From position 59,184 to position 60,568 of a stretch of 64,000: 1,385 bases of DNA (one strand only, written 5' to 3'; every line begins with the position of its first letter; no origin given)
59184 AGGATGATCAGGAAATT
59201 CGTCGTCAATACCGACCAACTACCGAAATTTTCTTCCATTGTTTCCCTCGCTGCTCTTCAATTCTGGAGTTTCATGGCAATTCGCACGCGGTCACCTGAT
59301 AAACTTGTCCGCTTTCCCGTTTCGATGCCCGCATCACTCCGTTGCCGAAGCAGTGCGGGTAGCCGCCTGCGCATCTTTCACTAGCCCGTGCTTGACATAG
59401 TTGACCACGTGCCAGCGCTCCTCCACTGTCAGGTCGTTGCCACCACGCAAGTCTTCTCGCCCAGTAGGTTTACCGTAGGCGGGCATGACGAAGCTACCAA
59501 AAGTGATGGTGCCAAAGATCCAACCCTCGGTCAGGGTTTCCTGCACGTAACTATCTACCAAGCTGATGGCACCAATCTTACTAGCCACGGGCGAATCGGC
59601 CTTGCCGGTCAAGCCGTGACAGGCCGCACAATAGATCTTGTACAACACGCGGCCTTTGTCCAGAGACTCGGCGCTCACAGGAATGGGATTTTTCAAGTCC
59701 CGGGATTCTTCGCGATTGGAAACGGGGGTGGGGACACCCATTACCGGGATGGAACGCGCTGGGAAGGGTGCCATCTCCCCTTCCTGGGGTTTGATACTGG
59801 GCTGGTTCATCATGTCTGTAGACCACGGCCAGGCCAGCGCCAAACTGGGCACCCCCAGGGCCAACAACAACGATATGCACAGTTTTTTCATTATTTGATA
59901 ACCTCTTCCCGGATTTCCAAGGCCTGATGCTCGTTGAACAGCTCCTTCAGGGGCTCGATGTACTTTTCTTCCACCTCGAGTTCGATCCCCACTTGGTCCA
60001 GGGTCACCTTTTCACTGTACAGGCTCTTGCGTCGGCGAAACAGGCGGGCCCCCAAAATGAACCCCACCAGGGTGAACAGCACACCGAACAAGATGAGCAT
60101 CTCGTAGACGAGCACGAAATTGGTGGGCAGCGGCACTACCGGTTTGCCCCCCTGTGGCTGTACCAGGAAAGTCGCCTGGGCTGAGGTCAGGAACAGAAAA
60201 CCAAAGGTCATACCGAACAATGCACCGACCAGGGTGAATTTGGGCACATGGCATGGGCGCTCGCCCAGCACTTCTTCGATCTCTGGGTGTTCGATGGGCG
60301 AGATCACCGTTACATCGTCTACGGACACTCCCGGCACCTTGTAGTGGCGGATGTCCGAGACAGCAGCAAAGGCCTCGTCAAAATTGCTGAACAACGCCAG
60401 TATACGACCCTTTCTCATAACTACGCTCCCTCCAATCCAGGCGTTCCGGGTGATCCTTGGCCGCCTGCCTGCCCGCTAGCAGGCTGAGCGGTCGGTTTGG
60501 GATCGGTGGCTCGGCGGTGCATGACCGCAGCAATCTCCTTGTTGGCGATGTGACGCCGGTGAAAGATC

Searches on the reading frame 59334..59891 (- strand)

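Call 86: search_protein_families(library=pfam, proteins=[window:59334-59891:-], max_evalue=0.0001)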
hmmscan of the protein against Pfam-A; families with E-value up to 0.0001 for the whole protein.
window:59334-59891:- (185 aa): 2 families
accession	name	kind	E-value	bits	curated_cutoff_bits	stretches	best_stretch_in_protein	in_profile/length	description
PF13442.11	Cytochrome_CBB3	-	8.2e-10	39.3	27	1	77-147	3-60/68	Cytochrome C oxidase, cbb3-type, subunit III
PF00034.26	Cytochrom_C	-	8.6e-06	27.4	21.3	1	78-168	2-88/90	Cytochrome c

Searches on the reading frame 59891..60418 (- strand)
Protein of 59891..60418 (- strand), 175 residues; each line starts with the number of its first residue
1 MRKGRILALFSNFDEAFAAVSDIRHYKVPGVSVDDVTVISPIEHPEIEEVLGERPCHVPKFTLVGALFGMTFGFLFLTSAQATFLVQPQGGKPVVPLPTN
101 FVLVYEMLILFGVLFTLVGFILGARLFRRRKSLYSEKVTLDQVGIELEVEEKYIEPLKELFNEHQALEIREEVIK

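Call 86: search_protein_families(library=pfam, proteins=[window:59891-60418:-], max_evalue=0.0001)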
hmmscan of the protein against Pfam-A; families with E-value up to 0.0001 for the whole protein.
window:59891-60418:- (175 aa): 1 family
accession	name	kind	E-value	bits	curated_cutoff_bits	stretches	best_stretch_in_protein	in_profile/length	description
PF11821.13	ActD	-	1.1e-27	97.2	25.7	1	6-171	3-170/170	Alternative complex III, ActD subunit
